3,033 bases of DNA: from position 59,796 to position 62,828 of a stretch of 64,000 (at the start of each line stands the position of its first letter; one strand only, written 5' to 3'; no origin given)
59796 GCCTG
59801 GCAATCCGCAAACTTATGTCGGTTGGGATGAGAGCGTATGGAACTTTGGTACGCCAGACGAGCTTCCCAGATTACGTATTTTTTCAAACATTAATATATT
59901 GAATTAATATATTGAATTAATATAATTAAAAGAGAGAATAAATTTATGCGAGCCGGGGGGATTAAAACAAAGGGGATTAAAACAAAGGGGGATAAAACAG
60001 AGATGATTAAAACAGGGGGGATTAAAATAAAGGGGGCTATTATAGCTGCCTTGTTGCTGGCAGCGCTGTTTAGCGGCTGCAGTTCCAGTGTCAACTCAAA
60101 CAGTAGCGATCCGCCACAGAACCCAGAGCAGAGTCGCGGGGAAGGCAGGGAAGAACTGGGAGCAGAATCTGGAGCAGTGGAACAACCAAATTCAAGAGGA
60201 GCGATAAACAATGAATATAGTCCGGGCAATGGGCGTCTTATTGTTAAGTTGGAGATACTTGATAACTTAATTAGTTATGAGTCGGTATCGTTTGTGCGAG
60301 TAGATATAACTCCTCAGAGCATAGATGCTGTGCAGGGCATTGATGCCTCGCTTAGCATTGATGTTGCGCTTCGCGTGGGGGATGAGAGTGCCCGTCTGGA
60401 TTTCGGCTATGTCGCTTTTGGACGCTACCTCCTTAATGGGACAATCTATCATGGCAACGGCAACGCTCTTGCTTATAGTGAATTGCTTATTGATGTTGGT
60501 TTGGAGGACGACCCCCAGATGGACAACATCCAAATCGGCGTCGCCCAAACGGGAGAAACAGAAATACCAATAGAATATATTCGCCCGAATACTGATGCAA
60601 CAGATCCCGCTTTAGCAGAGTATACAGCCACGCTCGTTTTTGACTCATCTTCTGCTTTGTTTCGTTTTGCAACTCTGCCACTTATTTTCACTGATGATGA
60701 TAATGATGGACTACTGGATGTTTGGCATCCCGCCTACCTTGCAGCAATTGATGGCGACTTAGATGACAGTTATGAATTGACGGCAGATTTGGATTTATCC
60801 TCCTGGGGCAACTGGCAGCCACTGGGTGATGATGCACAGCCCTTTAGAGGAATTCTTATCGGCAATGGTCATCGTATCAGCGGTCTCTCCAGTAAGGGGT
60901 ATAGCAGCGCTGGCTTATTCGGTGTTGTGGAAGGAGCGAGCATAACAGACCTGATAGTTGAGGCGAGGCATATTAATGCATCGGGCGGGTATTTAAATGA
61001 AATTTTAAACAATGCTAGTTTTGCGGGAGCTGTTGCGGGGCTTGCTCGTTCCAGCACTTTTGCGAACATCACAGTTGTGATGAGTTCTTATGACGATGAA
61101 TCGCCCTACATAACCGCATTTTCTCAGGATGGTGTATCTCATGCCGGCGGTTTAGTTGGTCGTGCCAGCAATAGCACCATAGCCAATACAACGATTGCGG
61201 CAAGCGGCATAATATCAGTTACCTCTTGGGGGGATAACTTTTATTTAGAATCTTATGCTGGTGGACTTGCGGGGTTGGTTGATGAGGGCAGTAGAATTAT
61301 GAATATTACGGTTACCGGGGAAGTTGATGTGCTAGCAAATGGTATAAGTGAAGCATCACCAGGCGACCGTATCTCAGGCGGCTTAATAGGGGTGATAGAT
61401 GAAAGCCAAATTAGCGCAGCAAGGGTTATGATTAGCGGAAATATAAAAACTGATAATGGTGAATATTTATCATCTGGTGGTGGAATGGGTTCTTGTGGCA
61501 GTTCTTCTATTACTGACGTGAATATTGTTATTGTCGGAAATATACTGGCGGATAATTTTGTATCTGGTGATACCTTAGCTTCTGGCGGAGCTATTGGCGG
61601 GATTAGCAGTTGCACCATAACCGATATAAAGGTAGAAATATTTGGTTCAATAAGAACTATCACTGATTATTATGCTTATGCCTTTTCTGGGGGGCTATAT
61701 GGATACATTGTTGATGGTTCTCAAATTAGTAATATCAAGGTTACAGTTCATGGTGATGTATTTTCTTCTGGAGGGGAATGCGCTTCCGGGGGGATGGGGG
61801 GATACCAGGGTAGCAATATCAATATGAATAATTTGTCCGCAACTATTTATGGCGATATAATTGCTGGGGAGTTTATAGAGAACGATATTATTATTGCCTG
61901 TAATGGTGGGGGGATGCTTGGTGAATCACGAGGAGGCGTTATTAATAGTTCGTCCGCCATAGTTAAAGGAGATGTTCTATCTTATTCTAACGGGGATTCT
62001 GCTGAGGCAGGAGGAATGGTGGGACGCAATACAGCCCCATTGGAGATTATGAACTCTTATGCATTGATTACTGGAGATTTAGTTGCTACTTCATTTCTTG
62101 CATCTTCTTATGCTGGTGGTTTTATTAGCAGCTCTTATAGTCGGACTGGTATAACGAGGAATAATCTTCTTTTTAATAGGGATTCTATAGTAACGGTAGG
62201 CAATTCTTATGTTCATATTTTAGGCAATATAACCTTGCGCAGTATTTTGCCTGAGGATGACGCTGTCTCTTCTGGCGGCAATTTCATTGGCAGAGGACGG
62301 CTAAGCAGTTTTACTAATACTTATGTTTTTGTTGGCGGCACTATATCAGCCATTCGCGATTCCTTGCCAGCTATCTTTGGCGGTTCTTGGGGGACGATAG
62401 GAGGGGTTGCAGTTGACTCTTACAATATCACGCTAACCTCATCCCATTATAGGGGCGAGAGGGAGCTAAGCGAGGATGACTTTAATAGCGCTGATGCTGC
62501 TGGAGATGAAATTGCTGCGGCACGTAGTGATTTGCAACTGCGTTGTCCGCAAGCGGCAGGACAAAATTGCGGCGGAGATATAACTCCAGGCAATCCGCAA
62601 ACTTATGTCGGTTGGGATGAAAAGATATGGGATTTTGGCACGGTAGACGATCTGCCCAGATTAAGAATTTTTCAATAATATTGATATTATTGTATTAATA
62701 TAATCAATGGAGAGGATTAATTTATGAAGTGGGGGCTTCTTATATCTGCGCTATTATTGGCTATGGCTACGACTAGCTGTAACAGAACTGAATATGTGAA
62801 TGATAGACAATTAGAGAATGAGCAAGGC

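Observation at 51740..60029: Copy-number-variable 15-bp (pentapeptide GIKT-x) repeat in the signal-peptide n-region of P4-P8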

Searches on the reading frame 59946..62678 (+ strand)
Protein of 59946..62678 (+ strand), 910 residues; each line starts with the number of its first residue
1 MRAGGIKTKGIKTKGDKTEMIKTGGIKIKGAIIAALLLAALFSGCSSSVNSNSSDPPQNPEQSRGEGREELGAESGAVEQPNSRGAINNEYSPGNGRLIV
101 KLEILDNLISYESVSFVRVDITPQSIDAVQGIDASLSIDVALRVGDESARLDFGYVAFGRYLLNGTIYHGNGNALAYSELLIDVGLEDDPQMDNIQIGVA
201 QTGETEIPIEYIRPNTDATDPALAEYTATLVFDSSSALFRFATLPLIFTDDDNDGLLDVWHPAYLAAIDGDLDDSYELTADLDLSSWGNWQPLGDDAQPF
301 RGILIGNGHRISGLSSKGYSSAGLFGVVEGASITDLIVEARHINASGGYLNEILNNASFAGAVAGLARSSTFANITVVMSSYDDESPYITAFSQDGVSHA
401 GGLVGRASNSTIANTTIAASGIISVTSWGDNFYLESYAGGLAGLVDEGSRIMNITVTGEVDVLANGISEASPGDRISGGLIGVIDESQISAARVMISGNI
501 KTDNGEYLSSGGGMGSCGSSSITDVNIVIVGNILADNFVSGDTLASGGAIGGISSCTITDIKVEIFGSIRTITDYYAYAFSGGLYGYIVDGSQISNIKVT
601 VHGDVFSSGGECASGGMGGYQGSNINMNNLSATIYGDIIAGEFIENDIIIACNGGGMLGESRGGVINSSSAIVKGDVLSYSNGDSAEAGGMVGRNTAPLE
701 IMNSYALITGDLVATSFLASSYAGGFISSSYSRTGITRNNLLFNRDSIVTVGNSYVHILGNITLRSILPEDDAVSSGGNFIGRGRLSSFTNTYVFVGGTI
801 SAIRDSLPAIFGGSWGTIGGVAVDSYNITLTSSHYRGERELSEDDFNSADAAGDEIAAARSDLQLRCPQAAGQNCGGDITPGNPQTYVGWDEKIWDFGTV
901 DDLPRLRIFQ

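Call 12: search_protein_families(library=pfam, proteins=[window:59946-62678:+], max_evalue=0.01)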
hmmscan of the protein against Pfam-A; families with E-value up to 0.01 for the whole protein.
window:59946-62678:+ (910 aa): 0 families

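Call 13: find_encoding_contigs(protein=window:59946-62678:+, flank=10000, max_places=10)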
Protein window:59946-62678:+ (910 aa): no gene with exactly this product is on record in the collection.

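Call 15: find_homologous_proteins(query=window:59946-62678:+, max_evalue=0.00001)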
Query window:59946-62678:+ (910 aa): 28 proteins with E <= 0.00001 among 8000 candidates.
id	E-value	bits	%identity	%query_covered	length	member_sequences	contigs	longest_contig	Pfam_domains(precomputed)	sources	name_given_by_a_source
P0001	0.0e+0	1983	100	100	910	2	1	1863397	-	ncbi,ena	-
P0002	0.0e+0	1729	87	98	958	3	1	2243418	-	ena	-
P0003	0.0e+0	1683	89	96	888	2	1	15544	-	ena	-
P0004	0.0e+0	1676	86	99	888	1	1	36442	-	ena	-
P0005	0.0e+0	1207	66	100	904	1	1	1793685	-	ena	-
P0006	0.0e+0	1194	66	100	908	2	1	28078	-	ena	-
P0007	0.0e+0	1181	64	100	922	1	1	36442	-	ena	-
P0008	0.0e+0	1180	65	100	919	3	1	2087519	-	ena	-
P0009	0.0e+0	1142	63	100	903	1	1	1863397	-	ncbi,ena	-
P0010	0.0e+0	1118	63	100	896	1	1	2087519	PF07581.18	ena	-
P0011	0.0e+0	1114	62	100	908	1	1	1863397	PF07581.18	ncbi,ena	-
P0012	0.0e+0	1104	62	100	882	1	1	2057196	-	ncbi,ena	-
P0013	0.0e+0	1090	62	96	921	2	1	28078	PF07581.18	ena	-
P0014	0.0e+0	1075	60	100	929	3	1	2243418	PF07581.18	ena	-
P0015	0.0e+0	1021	59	97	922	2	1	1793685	PF07581.18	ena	-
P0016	0.0e+0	1012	59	98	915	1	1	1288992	PF07581.18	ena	-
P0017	4.0e-298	1010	59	98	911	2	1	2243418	PF07581.18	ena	-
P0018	9.4e-297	1005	59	100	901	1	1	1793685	PF07581.18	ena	-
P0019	4.9e-295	1000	57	100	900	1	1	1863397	PF07581.18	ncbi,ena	-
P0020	8.3e-288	976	62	89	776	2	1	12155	PF07581.18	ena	-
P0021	6.7e-283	959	57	98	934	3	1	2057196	PF07581.18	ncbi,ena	-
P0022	2.4e-279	948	57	98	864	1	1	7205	PF07581.18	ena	-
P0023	8.6e-269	913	59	81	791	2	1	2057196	PF07581.18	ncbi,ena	-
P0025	6.6e-41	159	27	89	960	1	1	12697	-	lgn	-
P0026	1.1e-12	65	27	32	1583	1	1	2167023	PF02412.24,PF05342.20,PF07581.18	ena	-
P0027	1.8e-7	48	32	16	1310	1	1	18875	PF05342.20,PF07581.18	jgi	jgi:hypothetical protein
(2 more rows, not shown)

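Call 19: find_encoding_contigs(protein=P0014, flank=10000, max_places=3)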
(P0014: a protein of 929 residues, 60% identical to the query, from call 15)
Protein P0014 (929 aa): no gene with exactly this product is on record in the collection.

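Call 20: find_encoding_contigs(protein=P0018, flank=10000, max_places=3)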
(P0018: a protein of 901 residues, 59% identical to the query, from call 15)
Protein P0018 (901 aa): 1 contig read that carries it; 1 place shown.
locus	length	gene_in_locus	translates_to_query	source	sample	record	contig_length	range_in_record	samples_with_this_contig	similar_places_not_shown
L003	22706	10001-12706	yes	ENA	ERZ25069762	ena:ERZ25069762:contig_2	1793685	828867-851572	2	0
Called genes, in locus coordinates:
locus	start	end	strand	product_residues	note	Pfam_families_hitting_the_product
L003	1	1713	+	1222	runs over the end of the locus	PF07581:Glug (faint), PF00028:Cadherin (faint)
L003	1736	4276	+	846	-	-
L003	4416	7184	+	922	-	PF07581:Glug (faint)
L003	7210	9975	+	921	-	PF07581:Glug (faint)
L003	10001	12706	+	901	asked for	PF07581:Glug (faint)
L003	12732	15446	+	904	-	-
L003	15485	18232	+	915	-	-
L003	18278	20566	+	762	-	-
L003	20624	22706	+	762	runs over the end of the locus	-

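Call 21: find_encoding_contigs(protein=P0008, flank=10000, max_places=3)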
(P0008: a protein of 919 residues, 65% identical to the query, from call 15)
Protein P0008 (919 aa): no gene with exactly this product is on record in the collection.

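Call 22: find_encoding_contigs(protein=P0017, flank=10000, max_places=3)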
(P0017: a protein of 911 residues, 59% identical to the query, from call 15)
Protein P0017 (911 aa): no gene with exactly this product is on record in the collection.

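Call 23: find_encoding_contigs(protein=P0007, flank=10000, max_places=3)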
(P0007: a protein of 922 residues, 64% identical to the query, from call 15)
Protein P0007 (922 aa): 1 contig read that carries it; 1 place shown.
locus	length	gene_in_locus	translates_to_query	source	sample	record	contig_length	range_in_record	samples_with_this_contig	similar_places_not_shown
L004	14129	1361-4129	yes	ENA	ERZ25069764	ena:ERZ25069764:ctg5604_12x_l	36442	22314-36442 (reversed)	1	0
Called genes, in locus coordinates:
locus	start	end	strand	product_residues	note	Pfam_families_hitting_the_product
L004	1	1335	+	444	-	?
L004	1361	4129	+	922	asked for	-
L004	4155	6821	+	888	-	-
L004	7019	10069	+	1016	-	PF00028:Cadherin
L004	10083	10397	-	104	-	-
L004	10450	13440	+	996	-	PF00028:Cadherin (weak)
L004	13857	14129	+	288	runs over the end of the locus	PF02086:MethyltransfD12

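Call 24: find_encoding_contigs(protein=P0010, flank=10000, max_places=3)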
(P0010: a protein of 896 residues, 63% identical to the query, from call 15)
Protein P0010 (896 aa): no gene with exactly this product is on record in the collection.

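Call 25: find_encoding_contigs(protein=P0016, flank=10000, max_places=3)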
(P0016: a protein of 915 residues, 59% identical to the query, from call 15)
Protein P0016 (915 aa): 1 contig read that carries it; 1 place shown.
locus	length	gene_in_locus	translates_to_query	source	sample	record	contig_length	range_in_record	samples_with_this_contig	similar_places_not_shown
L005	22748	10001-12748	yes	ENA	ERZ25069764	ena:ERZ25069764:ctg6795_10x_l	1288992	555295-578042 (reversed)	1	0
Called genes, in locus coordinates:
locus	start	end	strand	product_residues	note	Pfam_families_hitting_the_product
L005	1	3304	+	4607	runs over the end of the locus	-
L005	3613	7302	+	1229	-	PF07581:Glug (faint)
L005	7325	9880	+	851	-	-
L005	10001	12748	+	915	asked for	PF07581:Glug (faint)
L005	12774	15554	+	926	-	PF07581:Glug (faint)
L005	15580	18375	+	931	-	PF07581:Glug (faint)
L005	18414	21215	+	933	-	-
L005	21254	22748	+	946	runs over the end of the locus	-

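Call 26: find_encoding_contigs(protein=P0019, flank=10000, max_places=3)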
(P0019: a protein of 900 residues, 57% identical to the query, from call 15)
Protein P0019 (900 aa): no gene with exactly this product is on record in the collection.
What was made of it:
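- Tried and rejected: The 2.24-Mb and 2.09-Mb genomes could therefore be compared only at protein level (calls 13, 19, 21, 22, 24, 26).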

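Call 44: search_solved_structures(query=window:59946-62678:+, max_evalue=0.01)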
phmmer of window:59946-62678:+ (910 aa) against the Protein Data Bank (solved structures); distinct sequences matched with E-value up to 0.01: 0.
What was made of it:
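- Tried and rejected: No hit (call 44).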

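Call 59: predict_structure(alignment_id=A1)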
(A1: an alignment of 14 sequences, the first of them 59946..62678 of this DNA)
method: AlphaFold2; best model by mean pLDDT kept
length: 910 residues; sequences in the alignment: 14
mean_pLDDT: 59.6   pTM: 0.61
mean pLDDT of the five models: 59.6, 59.6, 59.3, 55.9, 46.6
residues with pLDDT >= 90: 252; 70-90: 161; 50-70: 98; < 50: 399
segments of 3 or more residues with pLDDT < 50: 1-270, 350-354, 733-745, 770-772, 805-910
pLDDT, mean of each block of 10 residues (from residue 1): 23 25 34 43 27 30 23 22 21 26 27 27 27 23 25 24 31 26 25 24 30 33 34 30 22 24 33 64 60 69 76 63 85 86 70 65 93 90 62 86 96 93 84 85 97 95 76 87 97 96 88 96 97 83 90 94 97 85 93 92 95 95 89 97 73 94 92 96 86 89 92 83 79 41 54 82 67 57 66 70 50 34 24 22 22 22 23 24 23 32 26
secondary structure, 60 per line:
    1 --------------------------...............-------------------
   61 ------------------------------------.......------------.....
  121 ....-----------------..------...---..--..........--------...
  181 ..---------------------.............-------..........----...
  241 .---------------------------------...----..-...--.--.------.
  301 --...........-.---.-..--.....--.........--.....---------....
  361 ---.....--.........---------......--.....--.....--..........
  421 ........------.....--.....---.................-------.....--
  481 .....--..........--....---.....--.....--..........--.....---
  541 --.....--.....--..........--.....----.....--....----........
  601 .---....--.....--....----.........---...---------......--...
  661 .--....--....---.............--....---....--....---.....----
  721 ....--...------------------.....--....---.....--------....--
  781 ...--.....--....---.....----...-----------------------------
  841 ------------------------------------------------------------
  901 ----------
elements in order (helices of 4 or more, strands of 3 or more residues): H27-41 E97-103 E116-124 E150-152 E160-169 E178-182 E204-216 E224-233 H238-241 E275-277 E303-313 E325-329 E332-340 E343-347 E357-360 E364-368 E371-379 E389-394 E397-401 E404-408 E411-428 E435-439 E442-446 E450-466 E474-478 E481-485 E488-497 E500-503 E507-511 E514-518 E521-530 E533-537 E543-547 E550-554 E557-566 E569-573 E578-582 E585-588 E593-601 E605-608 E611-615 E618-621 E626-634 E638-640 E650-655 E658-661 E664-667 E670-673 E677-689 E692-695 E699-702 E705-708 E712-716 E721-724 E727-729 E748-752 E755-758 E762-766 E775-778 E781-783 E786-790 E793-796 E800-804 E809-811

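Call 61: fold_search(model_id=the predicted structure, library=pdb)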
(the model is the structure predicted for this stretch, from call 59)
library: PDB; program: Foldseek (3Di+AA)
matches with E <= 10: 172; with E <= 0.001: 0
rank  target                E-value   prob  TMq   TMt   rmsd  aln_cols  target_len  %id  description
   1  6xjb                  1.1e-02  0.99  0.19  0.14  10.0       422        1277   14  IgA1 Protease (released 2020-12-09)
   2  7uvl_P                1.3e-02  0.90  0.17  0.12  22.3       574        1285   12  IgA1 Protease with IgA1 substrate (released 2022-11-23)
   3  7xze_A                2.2e-02  0.18  0.13  0.20  14.0       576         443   12  Mutant (H176A) of the N-terminal domain of fucoidan lyase FdlA (released 2022-09-28)
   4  7uvk                  3.9e-02  0.96  0.20  0.15  22.1       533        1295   16  G. haemolysans IgA1 protease (released 2022-11-23)
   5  7jgj_A                8.4e-02  0.57  0.17  0.13  16.6       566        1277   11  IgA1 Protease in complex with neutralizing mAb (released 2020-12-09)
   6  3ak5_D                1.1e-01  0.04  0.09  0.09  23.9       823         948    9  Hemoglobin protease (Hbp) passenger missing domain-2 (released 2010-10-06)
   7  9ozl_C                1.1e-01  0.11  0.11  0.20  16.4       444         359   10  Crystal structure of the polysaccharide lyase RbmB from Vibrio cholerae (released 2026-03-11)
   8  7koh_A                1.4e-01  0.04  0.08  0.10  21.5       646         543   12  Crystal structure of antigen 43 from Escherichia coli EDL933 (released 2022-03-09)
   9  9ozd_B                1.4e-01  0.13  0.11  0.20  17.0       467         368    8  Crystal structure of the polysaccharide lyase RbmB from Vibrio cholerae bound to Vibrio Polysaccharide (released 2026-03-11)
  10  9ozl_B                1.4e-01  0.10  0.10  0.19  17.1       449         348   10  Crystal structure of the polysaccharide lyase RbmB from Vibrio cholerae (released 2026-03-11)
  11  4kh3                  1.4e-01  0.03  0.07  0.10  22.1       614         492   13  Structure of a bacterial self-associating protein (released 2014-01-15)
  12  6xja_P                1.7e-01  0.77  0.19  0.14  18.5       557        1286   12  Streptococcus Pneumoniae IgA1 Protease with IgA1 substrate (released 2021-01-20)
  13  4nk8                  1.8e-01  0.10  0.11  0.19  15.4       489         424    8  Crystal Structure of the periplasmic alginate epimerase AlgG D317A mutant (released 2014-01-15)
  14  7kob                  2.3e-01  0.08  0.11  0.18  15.3       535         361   11  Crystal structure of antigen 43b from Escherichia coli CFT073 (released 2022-03-09)
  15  7dmk_B                3.0e-01  0.04  0.10  0.12  22.5       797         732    8  PL6 alginate lyase BcAlyPL6 (released 2021-10-06)
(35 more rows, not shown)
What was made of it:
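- On GLUG-motif protein family (PF07581): The AlphaFold2 beta-helix covers residues 280-800, and the top PDB hit is the IgA1 protease N-domain at a weak E of 0.011 (calls 59, 61).
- The best PDB matches are the IgA1 protease N-domain and autotransporter passengers (calls 59, 61).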

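Call 62: search_protein_representatives(alignment_id=A1)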
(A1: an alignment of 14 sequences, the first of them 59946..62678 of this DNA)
Query: 14 sequences, 916 profile positions. Proteins with E-value up to 0.001 (for the whole library): 8395; up to 1e-10: 1638; up to 1e-30: 110. The best 150 are listed.
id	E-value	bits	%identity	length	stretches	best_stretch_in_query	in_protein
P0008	0.0e+00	1666.9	-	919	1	1-916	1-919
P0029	0.0e+00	1661.4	-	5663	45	473-766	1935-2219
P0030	0.0e+00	1229.9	-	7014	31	268-463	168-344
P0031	9.4e-281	950.5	-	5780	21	280-536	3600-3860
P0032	4.1e-256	869.0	-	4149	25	267-363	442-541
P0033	3.0e-194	664.3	-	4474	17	260-440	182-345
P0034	1.2e-159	549.8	-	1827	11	591-906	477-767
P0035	5.5e-144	497.9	-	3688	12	667-906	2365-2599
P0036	7.0e-140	484.3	-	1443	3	258-907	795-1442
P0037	1.3e-132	460.3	-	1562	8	258-431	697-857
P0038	1.4e-119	417.1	-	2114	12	570-909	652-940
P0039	1.4e-110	387.4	-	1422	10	258-355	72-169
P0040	8.0e-109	381.6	-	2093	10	262-357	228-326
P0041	4.4e-107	375.8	-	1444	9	274-357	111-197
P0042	5.9e-105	368.8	-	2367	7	580-851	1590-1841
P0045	3.0e-74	267.2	-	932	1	10-907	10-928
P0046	1.2e-70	255.2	-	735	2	259-907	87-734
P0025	2.4e-65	237.7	-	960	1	37-907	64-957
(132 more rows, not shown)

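Call 64: list_cluster_members(proteins=[P0001, P0009, P0045, P0036, P0046, P0025, P0012])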
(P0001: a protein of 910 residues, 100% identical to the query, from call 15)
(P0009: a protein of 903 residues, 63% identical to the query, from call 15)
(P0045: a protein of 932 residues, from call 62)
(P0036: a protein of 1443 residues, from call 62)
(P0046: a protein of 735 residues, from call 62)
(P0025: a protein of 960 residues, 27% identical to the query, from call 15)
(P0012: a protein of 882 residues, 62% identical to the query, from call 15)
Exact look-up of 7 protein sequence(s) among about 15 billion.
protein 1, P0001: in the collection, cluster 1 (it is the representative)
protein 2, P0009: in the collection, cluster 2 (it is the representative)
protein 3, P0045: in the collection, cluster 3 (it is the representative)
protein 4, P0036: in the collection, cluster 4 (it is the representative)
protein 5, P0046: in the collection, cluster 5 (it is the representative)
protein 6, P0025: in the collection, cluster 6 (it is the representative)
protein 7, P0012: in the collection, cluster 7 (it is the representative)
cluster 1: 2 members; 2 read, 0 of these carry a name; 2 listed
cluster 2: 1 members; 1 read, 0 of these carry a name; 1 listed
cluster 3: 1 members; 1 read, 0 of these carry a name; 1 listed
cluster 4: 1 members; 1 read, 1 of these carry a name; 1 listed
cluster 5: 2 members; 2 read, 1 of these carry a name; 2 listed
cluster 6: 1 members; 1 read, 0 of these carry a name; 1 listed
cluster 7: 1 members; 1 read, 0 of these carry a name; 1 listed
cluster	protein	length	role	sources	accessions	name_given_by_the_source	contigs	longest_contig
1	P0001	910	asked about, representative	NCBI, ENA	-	-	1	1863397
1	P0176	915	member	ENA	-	-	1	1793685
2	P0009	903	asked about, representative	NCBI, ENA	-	-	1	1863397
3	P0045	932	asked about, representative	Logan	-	-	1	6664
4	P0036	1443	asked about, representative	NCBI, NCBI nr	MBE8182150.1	MAG: hypothetical protein HAW61_01345 [Candidatus Portiera sp.] | hypothetical protein [Portiera sp.]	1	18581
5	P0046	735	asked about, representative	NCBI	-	-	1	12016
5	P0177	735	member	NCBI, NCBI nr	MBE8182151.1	MAG: hypothetical protein HAW61_01350 [Candidatus Portiera sp.] | hypothetical protein [Portiera sp.]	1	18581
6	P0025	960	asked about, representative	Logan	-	-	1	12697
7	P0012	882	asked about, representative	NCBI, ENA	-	-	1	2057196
